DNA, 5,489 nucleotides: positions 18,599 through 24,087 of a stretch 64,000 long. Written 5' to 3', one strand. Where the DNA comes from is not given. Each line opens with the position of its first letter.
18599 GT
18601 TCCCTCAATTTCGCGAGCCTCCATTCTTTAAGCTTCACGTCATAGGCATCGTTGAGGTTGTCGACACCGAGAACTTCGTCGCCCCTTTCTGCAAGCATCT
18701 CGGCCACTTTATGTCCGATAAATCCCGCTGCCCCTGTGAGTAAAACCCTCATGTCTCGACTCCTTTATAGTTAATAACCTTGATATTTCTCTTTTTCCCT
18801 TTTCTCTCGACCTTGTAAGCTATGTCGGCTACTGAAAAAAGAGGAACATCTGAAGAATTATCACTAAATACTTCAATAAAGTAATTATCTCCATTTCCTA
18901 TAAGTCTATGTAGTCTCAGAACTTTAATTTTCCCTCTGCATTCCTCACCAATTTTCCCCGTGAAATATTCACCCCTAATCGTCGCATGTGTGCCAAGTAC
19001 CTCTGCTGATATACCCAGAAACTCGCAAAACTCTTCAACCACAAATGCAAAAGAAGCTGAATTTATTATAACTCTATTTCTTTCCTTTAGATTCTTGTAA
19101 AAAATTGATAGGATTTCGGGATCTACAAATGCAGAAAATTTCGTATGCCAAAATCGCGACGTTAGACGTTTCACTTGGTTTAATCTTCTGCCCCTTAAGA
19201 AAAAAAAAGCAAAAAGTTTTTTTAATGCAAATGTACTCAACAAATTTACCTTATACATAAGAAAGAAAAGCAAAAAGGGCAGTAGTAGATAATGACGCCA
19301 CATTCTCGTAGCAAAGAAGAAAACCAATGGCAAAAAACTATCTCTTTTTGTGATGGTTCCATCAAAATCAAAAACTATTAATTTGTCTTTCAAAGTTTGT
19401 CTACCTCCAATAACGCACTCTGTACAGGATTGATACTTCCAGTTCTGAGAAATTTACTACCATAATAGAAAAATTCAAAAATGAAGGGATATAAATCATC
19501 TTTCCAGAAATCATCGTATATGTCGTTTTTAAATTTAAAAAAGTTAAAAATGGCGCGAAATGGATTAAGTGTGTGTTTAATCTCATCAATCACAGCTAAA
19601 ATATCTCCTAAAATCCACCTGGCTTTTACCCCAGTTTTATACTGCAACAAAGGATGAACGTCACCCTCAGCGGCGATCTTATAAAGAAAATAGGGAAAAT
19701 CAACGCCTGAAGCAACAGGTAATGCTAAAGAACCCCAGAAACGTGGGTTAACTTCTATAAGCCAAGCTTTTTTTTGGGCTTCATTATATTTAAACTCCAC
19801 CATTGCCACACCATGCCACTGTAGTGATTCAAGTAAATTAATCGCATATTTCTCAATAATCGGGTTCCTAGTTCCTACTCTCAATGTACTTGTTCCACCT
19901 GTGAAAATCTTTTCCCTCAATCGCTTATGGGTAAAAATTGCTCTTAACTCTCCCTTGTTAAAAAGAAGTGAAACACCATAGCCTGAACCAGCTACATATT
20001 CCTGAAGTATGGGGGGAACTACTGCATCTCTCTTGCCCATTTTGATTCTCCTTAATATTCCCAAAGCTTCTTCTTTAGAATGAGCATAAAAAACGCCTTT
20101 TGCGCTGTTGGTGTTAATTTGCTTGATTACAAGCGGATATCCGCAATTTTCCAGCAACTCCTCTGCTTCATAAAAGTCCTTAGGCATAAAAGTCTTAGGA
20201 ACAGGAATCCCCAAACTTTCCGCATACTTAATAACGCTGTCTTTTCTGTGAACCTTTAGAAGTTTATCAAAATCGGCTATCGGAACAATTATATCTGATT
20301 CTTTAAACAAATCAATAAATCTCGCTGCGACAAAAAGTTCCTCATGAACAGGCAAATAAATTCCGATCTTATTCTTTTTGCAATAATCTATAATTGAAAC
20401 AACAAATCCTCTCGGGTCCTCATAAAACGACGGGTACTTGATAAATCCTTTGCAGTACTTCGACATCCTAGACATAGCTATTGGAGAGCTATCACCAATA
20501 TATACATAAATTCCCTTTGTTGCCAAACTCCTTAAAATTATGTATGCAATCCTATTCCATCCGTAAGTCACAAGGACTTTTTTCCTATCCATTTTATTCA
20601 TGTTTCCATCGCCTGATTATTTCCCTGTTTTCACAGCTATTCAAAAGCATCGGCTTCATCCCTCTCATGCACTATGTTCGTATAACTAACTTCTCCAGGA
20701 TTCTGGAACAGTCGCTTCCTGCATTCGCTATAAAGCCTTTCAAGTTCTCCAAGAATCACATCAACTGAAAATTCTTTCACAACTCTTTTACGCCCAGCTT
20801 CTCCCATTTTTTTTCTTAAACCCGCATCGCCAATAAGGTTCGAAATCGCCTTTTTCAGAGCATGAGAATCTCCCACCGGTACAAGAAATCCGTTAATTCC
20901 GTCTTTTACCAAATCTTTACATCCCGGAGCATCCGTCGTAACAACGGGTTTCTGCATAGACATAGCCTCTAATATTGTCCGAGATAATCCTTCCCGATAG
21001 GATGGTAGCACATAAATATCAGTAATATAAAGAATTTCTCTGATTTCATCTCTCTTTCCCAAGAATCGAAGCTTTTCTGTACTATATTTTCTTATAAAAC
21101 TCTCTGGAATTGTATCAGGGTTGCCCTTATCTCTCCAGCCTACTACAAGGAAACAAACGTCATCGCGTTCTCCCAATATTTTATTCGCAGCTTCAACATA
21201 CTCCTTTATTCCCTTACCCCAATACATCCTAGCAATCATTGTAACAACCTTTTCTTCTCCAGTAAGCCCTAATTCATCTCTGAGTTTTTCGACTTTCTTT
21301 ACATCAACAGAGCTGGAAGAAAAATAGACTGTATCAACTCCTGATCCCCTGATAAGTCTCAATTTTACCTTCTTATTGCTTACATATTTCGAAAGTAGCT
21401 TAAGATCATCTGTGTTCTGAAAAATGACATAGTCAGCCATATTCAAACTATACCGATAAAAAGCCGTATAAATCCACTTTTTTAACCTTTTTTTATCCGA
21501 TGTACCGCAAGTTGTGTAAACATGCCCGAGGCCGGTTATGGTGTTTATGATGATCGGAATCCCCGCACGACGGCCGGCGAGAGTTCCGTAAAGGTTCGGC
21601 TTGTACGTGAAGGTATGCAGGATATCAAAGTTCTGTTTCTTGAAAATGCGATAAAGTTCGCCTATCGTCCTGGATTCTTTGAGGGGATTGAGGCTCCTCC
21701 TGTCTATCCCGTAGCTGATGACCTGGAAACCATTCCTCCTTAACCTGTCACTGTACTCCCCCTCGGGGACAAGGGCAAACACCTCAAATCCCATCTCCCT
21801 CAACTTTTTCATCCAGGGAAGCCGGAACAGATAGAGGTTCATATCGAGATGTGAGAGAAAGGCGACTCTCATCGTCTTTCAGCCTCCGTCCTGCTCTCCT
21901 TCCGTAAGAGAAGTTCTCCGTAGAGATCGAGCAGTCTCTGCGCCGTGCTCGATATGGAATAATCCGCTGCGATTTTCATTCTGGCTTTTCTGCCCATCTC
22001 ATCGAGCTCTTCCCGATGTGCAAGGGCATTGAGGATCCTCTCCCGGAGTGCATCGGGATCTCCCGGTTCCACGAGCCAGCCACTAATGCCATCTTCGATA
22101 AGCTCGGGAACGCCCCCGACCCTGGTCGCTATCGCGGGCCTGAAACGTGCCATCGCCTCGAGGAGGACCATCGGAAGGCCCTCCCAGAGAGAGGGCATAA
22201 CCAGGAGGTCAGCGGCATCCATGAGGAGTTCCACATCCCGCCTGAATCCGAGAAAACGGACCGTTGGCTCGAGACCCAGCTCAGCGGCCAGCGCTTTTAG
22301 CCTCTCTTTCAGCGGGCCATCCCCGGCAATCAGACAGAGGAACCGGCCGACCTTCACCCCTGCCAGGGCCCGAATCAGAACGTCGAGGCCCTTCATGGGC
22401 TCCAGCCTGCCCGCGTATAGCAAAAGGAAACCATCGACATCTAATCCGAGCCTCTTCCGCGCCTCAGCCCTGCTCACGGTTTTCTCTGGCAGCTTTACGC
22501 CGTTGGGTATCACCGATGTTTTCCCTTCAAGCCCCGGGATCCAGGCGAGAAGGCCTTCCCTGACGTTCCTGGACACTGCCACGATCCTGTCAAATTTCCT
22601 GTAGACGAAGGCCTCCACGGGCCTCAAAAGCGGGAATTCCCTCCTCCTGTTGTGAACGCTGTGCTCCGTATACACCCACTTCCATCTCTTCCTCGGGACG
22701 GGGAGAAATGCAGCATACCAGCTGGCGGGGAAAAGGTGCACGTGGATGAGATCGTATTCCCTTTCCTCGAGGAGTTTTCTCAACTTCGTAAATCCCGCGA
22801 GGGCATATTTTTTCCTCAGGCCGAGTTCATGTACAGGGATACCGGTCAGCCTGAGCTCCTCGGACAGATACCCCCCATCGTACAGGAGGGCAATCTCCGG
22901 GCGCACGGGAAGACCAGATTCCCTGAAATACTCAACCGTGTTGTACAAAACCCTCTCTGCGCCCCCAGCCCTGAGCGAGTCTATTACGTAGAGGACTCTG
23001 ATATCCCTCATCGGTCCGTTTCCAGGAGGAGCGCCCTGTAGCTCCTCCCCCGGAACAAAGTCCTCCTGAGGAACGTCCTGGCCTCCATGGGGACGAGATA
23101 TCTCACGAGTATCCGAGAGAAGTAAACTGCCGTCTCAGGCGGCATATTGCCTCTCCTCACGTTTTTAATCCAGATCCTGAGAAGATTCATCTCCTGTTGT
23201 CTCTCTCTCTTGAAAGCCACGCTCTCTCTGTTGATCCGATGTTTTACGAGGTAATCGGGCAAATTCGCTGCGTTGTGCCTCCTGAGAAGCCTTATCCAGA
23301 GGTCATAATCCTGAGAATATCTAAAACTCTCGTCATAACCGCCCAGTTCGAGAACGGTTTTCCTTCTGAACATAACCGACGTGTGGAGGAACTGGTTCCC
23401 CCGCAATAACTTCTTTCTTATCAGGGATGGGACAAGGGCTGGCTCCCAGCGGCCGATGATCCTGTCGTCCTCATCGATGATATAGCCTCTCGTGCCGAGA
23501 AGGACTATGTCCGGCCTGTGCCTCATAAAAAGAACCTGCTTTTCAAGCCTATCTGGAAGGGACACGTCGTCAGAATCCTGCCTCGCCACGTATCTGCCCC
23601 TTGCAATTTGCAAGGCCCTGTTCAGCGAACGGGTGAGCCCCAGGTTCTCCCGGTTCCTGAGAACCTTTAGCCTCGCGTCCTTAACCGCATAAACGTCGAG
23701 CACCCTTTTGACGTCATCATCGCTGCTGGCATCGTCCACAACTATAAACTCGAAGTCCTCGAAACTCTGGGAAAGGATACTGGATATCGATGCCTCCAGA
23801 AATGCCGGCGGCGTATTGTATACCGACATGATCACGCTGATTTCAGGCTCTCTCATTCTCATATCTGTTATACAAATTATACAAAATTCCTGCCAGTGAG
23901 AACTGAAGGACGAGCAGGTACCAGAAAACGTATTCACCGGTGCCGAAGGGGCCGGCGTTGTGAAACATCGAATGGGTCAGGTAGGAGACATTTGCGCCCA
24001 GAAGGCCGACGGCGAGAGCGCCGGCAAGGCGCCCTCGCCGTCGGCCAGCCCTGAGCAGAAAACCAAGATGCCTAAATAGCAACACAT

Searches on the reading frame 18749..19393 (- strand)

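Call 95: search_protein_families(library=pfam, proteins=[window:18749-19393:-], max_evalue=0.001)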
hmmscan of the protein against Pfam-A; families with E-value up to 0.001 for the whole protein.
window:18749-19393:- (214 aa): 1 family
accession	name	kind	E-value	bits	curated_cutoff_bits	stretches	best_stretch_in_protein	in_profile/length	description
PF12710.13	HAD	-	4.6e-23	83.1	27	1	6-186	1-188/189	haloacid dehalogenase-like hydrolase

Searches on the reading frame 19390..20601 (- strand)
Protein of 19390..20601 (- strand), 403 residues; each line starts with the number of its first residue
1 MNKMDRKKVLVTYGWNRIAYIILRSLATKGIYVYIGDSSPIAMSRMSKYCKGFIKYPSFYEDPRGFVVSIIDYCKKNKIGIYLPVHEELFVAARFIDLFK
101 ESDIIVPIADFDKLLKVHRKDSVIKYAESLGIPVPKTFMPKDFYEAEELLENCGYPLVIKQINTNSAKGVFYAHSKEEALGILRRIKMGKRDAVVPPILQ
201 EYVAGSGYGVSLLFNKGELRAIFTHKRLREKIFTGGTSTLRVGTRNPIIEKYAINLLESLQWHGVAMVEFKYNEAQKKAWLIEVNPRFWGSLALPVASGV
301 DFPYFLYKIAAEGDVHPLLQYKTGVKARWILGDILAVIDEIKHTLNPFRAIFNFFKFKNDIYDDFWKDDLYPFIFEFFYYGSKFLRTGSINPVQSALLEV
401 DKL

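Call 95: search_protein_families(library=pfam, proteins=[window:19390-20601:-], max_evalue=0.001)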
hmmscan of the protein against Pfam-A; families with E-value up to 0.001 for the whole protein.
window:19390-20601:- (403 aa): 6 families
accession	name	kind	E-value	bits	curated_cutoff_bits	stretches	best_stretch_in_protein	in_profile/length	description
PF02655.19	ATP-grasp_3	-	4.1e-11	43.7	23.2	1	128-291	12-160/160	ATP-grasp domain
PF15632.11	ATPgrasp_Ter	-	4.4e-11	43.1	29.1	1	198-330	6-128/131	ATP-grasp in the biosynthetic pathway with Ter operon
PF02786.22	CPSase_L_D2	-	9.8e-08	32.2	19.8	1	239-311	132-204/211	Carbamoyl-phosphate synthase L chain, ATP binding domain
PF02222.28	ATP-grasp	-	2.8e-05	24.3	27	1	127-287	3-162/179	ATP-grasp domain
PF08443.16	RimK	-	0.0004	20.5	21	1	131-205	15-84/188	RimK-like ATP-grasp domain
PF07478.18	Dala_Dala_lig_C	-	0.00071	19.6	24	0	130-214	5-92/204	D-ala D-ala ligase C-terminus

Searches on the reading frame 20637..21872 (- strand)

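Call 95: search_protein_families(library=pfam, proteins=[window:20637-21872:-], max_evalue=0.001)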
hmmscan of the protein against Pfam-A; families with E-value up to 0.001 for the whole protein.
window:20637-21872:- (411 aa): 7 families
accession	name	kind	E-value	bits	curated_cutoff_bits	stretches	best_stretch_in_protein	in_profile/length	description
PF00534.26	Glycos_transf_1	-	2.1e-34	119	26.4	1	195-363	3-172/172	Glycosyl transferases group 1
PF13692.12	Glyco_trans_1_4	-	4.7e-31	108.4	27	1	208-349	2-142/142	Glycosyl transferases group 1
PF13477.12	Glyco_trans_4_2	-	3.2e-18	66.7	23.4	1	2-153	1-139/139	Glycosyl transferase 4-like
PF13579.12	Glyco_trans_4_4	-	8.6e-16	59.1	29.7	1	21-162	11-144/158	Glycosyl transferase 4-like domain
PF13439.12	Glyco_transf_4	-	6.9e-11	42.9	28.5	1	22-169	13-157/170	Glycosyltransferase Family 4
PF13524.12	Glyco_trans_1_2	-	1.7e-05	25.2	25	1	292-374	59-139/144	Glycosyl transferase-like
PF20706.3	GT4-conflict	-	3.8e-05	23.3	26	1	205-332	195-335/385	Family 4 Glycosyltransferase in conflict systems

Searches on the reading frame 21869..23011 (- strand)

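Call 95: search_protein_families(library=pfam, proteins=[window:21869-23011:-], max_evalue=0.001)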
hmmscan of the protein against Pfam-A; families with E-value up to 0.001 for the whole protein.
window:21869-23011:- (380 aa): 7 families
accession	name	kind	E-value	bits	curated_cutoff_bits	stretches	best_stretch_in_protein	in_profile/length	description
PF00534.26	Glycos_transf_1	-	3.8e-44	150.7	26.4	1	181-344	2-170/172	Glycosyl transferases group 1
PF13692.12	Glyco_trans_1_4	-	2.1e-38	132.2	27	1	196-331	3-141/142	Glycosyl transferases group 1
PF13439.12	Glyco_transf_4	-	1.2e-23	84.4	28.5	1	16-173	2-167/170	Glycosyltransferase Family 4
PF13579.12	Glyco_trans_4_4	-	2.2e-18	67.5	29.7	1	16-171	1-158/158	Glycosyl transferase 4-like domain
PF20706.3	GT4-conflict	-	1.4e-10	41.2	26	1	130-360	137-385/385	Family 4 Glycosyltransferase in conflict systems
PF13477.12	Glyco_trans_4_2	-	2e-05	25.2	23.4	1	50-146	37-138/139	Glycosyl transferase 4-like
PF13524.12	Glyco_trans_1_2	-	7.8e-05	23.1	25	1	279-362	63-144/144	Glycosyl transferase-like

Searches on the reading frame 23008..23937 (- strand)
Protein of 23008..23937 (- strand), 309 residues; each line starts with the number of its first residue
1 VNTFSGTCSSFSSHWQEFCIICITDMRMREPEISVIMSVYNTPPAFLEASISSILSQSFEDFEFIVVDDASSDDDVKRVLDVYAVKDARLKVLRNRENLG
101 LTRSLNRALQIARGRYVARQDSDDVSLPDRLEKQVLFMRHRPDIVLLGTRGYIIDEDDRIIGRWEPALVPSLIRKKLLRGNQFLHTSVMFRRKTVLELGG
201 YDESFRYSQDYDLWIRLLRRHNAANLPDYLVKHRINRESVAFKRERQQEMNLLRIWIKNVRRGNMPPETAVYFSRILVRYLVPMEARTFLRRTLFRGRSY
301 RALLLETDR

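Call 95: search_protein_families(library=pfam, proteins=[window:23008-23937:-], max_evalue=0.001)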
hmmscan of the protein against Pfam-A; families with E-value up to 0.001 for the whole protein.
window:23008-23937:- (309 aa): 4 families
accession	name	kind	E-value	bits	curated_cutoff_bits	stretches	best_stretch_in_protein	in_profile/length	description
PF00535.33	Glycos_transf_2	-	5.3e-32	111.5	23.3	1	34-196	1-164/168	Glycosyl transferase family 2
PF10111.15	Glyco_tranf_2_2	-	5.6e-19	69.1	27.3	1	34-230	1-213/276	Glycosyltransferase like family 2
PF13641.12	Glyco_tranf_2_3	-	1.8e-10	41.6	27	1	31-246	1-224/230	Glycosyltransferase like family 2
PF13632.12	Glyco_trans_2_3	-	0.00014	22.2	27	1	121-260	6-157/198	Glycosyl transferase family group 2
